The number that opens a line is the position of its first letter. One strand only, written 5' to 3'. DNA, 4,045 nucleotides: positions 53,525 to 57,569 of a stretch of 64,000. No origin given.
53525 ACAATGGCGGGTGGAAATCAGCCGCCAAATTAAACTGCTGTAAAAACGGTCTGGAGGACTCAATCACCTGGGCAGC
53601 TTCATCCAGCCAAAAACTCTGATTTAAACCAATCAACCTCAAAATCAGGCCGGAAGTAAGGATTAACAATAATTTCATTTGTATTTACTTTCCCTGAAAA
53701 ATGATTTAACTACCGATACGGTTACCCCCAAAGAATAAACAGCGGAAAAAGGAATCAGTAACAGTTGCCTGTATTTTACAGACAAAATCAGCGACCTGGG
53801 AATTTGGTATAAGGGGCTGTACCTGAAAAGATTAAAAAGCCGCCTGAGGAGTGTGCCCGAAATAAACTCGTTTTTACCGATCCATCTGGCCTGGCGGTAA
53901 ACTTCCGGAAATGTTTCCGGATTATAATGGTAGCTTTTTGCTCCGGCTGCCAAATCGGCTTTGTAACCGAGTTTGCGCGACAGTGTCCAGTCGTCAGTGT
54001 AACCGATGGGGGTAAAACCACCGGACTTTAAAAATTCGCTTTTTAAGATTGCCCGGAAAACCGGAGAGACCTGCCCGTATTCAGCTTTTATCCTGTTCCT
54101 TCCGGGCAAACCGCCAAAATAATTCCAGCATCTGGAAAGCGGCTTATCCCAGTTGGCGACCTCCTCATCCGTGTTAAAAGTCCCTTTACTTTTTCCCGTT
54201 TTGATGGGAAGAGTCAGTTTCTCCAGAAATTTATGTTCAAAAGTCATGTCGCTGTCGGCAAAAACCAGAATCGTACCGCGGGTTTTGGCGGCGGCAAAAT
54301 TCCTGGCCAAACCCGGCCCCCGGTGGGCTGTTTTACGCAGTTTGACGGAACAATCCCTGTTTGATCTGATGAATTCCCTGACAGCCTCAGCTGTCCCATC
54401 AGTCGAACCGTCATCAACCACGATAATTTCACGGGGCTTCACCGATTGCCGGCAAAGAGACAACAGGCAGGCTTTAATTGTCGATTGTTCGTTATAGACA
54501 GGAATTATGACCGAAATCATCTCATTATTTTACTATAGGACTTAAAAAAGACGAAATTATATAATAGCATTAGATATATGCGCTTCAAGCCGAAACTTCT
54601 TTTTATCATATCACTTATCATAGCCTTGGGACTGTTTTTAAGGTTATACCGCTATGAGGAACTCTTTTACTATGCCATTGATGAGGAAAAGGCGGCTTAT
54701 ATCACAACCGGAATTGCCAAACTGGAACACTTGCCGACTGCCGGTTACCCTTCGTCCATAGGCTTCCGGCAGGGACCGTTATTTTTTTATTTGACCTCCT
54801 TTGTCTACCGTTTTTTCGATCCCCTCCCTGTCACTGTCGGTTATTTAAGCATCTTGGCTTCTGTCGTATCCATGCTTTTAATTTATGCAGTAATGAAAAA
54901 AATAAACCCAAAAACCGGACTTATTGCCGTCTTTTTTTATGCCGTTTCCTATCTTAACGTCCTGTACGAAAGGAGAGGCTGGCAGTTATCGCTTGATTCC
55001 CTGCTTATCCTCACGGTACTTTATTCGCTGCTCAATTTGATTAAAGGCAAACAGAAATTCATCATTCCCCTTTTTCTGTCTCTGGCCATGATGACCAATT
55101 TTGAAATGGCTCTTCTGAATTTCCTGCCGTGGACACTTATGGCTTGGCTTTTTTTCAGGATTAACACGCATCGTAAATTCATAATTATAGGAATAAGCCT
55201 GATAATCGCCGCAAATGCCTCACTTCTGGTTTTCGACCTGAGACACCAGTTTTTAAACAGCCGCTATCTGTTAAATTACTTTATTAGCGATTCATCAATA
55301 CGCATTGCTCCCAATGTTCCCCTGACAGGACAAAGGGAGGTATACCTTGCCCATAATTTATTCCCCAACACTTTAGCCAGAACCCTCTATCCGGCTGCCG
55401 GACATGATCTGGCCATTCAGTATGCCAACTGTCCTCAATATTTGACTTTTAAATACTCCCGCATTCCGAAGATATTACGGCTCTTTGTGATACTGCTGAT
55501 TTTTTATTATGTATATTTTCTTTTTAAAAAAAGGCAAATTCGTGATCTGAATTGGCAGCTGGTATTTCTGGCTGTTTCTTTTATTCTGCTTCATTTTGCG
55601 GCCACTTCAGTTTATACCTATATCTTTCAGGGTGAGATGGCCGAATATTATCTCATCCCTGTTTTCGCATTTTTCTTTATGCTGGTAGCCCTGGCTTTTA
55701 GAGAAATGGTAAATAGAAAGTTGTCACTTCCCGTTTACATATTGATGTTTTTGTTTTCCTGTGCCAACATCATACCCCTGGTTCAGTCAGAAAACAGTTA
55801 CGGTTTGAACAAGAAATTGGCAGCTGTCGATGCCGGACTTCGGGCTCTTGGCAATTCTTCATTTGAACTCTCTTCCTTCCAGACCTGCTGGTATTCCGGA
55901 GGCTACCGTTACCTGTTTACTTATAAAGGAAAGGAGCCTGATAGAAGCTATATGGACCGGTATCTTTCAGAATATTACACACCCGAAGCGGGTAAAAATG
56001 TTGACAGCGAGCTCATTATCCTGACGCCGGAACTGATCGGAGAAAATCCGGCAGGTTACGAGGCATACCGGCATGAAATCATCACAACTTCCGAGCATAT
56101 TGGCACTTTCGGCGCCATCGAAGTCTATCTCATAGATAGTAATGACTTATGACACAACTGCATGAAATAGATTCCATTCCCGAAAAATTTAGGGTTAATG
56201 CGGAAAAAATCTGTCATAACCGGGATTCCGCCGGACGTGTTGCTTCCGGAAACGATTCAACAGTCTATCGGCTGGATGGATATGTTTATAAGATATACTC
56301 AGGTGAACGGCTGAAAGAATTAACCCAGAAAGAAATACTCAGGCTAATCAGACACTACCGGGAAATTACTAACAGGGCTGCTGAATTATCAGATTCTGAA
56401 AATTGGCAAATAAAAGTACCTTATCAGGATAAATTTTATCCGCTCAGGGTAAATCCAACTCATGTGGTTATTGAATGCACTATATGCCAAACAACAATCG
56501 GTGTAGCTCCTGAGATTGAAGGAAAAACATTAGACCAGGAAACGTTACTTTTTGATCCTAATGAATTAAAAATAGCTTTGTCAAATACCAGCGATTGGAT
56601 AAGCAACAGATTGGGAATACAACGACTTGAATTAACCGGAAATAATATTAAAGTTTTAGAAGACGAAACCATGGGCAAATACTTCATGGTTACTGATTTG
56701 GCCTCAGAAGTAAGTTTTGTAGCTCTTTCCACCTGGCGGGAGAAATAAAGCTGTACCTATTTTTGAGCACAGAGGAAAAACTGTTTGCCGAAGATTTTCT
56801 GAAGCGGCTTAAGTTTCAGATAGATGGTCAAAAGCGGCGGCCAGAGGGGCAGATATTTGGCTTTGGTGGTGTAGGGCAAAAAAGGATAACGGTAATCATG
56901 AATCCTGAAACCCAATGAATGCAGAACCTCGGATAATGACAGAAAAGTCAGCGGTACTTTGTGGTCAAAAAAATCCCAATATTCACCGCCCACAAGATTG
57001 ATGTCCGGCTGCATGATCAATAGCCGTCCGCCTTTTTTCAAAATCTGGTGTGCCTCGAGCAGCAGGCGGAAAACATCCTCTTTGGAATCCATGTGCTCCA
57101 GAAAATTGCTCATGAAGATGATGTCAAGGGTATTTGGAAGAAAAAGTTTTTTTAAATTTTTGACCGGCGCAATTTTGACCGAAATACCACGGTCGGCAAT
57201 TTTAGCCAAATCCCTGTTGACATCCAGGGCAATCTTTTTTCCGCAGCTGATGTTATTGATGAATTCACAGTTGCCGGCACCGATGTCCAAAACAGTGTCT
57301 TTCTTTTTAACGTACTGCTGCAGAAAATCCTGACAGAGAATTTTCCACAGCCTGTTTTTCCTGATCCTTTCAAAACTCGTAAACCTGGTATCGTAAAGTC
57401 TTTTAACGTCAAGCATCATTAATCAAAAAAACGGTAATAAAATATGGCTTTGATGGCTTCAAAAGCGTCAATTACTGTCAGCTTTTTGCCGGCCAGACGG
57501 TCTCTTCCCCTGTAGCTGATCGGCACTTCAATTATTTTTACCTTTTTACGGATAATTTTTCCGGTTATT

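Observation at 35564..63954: ~28 kb surface-glycan locus that combines a Und-PP/Wzx route with a polyprenyl-P-sugar/GT-C route (four GT-C enzymes)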

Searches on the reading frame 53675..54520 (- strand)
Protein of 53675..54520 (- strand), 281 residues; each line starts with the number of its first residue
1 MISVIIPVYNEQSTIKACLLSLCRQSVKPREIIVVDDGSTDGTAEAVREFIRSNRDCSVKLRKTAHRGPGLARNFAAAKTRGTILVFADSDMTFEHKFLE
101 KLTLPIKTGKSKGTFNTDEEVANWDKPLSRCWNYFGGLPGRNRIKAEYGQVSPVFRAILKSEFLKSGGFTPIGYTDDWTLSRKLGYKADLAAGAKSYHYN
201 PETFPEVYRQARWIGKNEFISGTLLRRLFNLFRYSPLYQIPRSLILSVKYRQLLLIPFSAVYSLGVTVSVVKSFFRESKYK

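Call 5: search_protein_families(library=pfam, proteins=[window:53675-54520:-])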
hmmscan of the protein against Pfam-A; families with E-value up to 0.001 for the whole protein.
window:53675-54520:- (281 aa): 3 families
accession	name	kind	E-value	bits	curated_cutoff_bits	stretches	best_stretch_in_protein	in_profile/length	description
PF00535.33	Glycos_transf_2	-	4.6e-30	105.2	23.3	1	3-145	1-146/168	Glycosyl transferase family 2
PF13641.12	Glyco_tranf_2_3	-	2.1e-10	41.5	27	1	2-213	3-227/230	Glycosyltransferase like family 2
PF10111.15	Glyco_tranf_2_2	-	3.6e-10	40.2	27.3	1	3-102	1-102/276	Glycosyltransferase like family 2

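Call 54: search_protein_families(library=ncbifam, max_evalue=0.00001, proteins=[window:53675-54520:-])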
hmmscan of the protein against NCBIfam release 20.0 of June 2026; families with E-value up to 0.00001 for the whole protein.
window:53675-54520:- (281 aa): 18 families
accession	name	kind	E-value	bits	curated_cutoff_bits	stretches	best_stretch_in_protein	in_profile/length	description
NF041875.1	EPS_EpsD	equivalog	2.7e-19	69.7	370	1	2-101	1-99/325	exopolysaccharide biosynthesis glycosyltransferase EpsD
TIGR04283.1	glyco_like_mftF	equivalog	5.8e-18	65.3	182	1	2-188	1-173/221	TIGR04283 family arsenosugar biosynthesis glycosyltransferase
TIGR03965.1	mycofact_glyco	equivalog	3.7e-17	62.3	280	1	2-104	76-177/467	mycofactocin biosynthesis glycosyltransferase MftF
NF007482.0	PRK10073.1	equivalog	5.8e-17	61.7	423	1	2-102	8-106/334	glycosyltransferase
NF047683.1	TeichurnBiosyTuaG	equivalog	1.8e-15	57.3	400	1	2-123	8-128/252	teichuronic acid biosynthesis protein TuaG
TIGR03937.1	PgaC_IcaA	equivalog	1.4e-13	50.6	422.3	1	1-214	46-267/407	poly-beta-1,6-N-acetyl-D-glucosamine synthase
NF050050.1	ProtGlycPglI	equivalog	1.9e-12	47.2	500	1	2-111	4-113/306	GalNAc(5)-diNAcBac-PP-undecaprenol beta-1,3-glucosyltransferase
NF010496.0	PRK13915.1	equivalog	1.3e-11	44.2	262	1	2-108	33-144/307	glucosyl-3-phosphoglycerate synthase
NF045692.1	OglycostaseCruG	equivalog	4.6e-11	42.3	600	1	2-60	43-99/386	2'-O-glycosyltransferase CruG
NF038302.1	EPS_HpsE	equivalog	8.7e-11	41.3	300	1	2-100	3-105/307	hormogonium polysaccharide biosynthesis glycosyltransferase HpsE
NF038299.1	EPS_HpsN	equivalog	2.3e-10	39.9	425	1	1-101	2-101/317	hormogonium polysaccharide biosynthesis glycosyltransferase HpsN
NF050819.1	PolSacchBiosHfsG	equivalog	2.9e-09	36.5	500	1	2-106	14-117/302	polysaccharide biosynthesis protein HfsG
TIGR04242.1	nodulat_NodC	equivalog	3e-09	36.3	550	1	2-107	50-157/395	chitooligosaccharide synthase NodC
TIGR03111.1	glyc2_xrt_Gpos1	hypoth_equivalog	4.2e-08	32.4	363.95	1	2-103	51-153/439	TIGR03111 family XrtG-associated glycosyltransferase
NF053739.1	GlytfEpsEBac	equivalog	9.4e-08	31.4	450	1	2-58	3-59/265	glycosyltransferase EpsE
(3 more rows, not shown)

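Call 55: search_solved_structures(query=window:53675-54520:-, max_evalue=0.001)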
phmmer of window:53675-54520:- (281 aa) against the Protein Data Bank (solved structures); distinct sequences matched with E-value up to 0.001: 31.
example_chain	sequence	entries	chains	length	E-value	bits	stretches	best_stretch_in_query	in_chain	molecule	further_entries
5hea_A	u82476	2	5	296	1.3e-14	57.6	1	1-105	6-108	Putative glycosyltransferase (GalT1)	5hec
2z87_A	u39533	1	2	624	1.3e-13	54.4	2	1-99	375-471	Chondroitin synthase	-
2z86_A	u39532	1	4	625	1.3e-13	54.4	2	1-99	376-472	Chondroitin synthase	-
5tze_C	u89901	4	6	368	4.4e-10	42.8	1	2-96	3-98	Glycosyl transferase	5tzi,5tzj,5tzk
5tz8_A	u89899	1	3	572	9.5e-10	41.7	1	2-96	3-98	Glycosyl transferase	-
6yv7_B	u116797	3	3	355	1.9e-09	40.7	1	2-94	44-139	Glycosyl transferase, family 2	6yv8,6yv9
6yv7_A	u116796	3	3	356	1.9e-09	40.7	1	2-94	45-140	Glycosyl transferase, family 2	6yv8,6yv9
8vh7_A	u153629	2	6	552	1.8e-08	37.5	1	1-102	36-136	Heparosan synthase B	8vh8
8viw_A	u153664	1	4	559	1.9e-08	37.4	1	1-102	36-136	Heparosan synthase B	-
8bz8_A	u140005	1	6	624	1e-07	35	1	2-98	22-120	Glycosyltransferase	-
8bz4_A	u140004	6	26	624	1.1e-07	35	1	2-98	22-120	Glycosyltransferase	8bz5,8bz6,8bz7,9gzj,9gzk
4y6n_A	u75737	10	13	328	1.9e-06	30.8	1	2-110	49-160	Glucosyl-3-phosphoglycerate synthase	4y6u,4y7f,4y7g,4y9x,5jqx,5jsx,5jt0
3e25_A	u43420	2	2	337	2.1e-06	30.8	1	2-110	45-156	Putative uncharacterized protein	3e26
22ao_A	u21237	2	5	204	2.1e-06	30.7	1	2-100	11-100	GmaR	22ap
4ddz_A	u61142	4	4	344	2.1e-06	30.7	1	2-110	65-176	GLUCOSYL-3-PHOSPHOGLYCERATE SYNTHASE (GpgS) | Glucosyl-3-phosphoglycerate synthase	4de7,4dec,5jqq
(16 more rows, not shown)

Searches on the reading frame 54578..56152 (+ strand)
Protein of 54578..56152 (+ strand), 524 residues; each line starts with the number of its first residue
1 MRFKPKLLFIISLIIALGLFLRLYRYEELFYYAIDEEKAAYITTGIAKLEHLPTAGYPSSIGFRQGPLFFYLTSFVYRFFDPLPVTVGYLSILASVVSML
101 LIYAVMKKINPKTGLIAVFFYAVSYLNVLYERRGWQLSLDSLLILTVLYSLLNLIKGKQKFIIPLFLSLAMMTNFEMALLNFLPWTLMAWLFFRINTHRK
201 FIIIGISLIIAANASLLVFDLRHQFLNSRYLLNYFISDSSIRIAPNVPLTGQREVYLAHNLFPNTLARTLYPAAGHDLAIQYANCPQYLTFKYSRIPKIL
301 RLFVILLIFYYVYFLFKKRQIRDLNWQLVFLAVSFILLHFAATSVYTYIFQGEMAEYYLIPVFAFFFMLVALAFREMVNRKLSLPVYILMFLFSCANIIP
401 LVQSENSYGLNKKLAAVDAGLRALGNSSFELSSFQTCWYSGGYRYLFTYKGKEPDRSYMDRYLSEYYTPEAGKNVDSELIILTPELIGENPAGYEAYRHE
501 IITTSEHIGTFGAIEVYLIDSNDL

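Call 5: search_protein_families(library=pfam, proteins=[window:54578-56152:+])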
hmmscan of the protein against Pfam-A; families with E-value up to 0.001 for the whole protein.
window:54578-56152:+ (524 aa): 1 family
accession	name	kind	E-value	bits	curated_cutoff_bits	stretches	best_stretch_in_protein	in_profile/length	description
PF13231.12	PMT_2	-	3.5e-07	31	26.1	1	65-207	2-147/160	Dolichyl-phosphate-mannose-protein mannosyltransferase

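Call 16: search_protein_families(library=ncbifam, max_evalue=0.01, proteins=[window:54578-56152:+])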
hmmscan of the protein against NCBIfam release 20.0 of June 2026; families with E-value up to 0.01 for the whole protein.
window:54578-56152:+ (524 aa): 0 families

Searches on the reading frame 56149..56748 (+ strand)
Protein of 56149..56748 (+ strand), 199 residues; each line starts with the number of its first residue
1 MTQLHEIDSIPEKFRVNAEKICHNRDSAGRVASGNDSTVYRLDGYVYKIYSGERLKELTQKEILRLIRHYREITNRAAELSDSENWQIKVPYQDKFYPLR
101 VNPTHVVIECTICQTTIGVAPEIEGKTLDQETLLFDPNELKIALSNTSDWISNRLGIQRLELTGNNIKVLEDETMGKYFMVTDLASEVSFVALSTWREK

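Call 5: search_protein_families(library=pfam, proteins=[window:56149-56748:+])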
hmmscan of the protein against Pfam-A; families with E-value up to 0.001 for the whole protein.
window:56149-56748:+ (199 aa): 0 families

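Call 16: search_protein_families(library=ncbifam, max_evalue=0.01, proteins=[window:56149-56748:+])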
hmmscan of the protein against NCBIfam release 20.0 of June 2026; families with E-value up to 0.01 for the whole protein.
window:56149-56748:+ (199 aa): 0 families

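Call 83: search_protein_families(library=pfam, max_evalue=0.01, proteins=[window:56149-56748:+])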
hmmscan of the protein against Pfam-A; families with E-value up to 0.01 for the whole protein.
window:56149-56748:+ (199 aa): 0 families

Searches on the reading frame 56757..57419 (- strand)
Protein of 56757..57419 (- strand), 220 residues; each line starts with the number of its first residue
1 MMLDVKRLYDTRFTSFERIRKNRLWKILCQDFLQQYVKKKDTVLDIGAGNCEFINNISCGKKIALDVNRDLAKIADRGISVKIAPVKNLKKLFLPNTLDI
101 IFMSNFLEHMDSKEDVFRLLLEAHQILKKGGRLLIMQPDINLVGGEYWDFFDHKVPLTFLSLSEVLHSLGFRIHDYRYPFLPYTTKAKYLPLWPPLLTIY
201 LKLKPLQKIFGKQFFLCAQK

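Call 5: search_protein_families(library=pfam, proteins=[window:56757-57419:-])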
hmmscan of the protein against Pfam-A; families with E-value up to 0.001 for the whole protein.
window:56757-57419:- (220 aa): 6 families
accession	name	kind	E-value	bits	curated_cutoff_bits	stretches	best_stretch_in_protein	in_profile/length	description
PF08241.18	Methyltransf_11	-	9.7e-09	36.2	21.2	1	44-135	1-95/95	Methyltransferase domain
PF13489.12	Methyltransf_23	-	4.1e-08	33.6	27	1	30-172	10-160/164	Methyltransferase domain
PF08242.18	Methyltransf_12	-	6e-06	27.3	30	1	44-133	1-98/98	Methyltransferase domain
PF13847.12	Methyltransf_31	-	1.1e-05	25.6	27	1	38-139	2-113/145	Methyltransferase domain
PF13649.12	Methyltransf_25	-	1.4e-05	26.2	27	1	43-131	1-97/97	Methyltransferase domain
PF06080.18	DUF938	-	0.00049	20.4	27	0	81-138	96-140/202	Protein of unknown function (DUF938)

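Call 54: search_protein_families(library=ncbifam, max_evalue=0.00001, proteins=[window:56757-57419:-])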
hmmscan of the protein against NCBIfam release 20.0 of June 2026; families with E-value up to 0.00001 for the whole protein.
window:56757-57419:- (220 aa): 1 family
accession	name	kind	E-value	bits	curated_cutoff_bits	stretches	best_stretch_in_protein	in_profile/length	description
NF043040.1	corrin_prot_MT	hypoth_equivalog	7.9e-08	32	180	1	30-136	32-148/216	corrinoid protein-associated methyltransferase CpaM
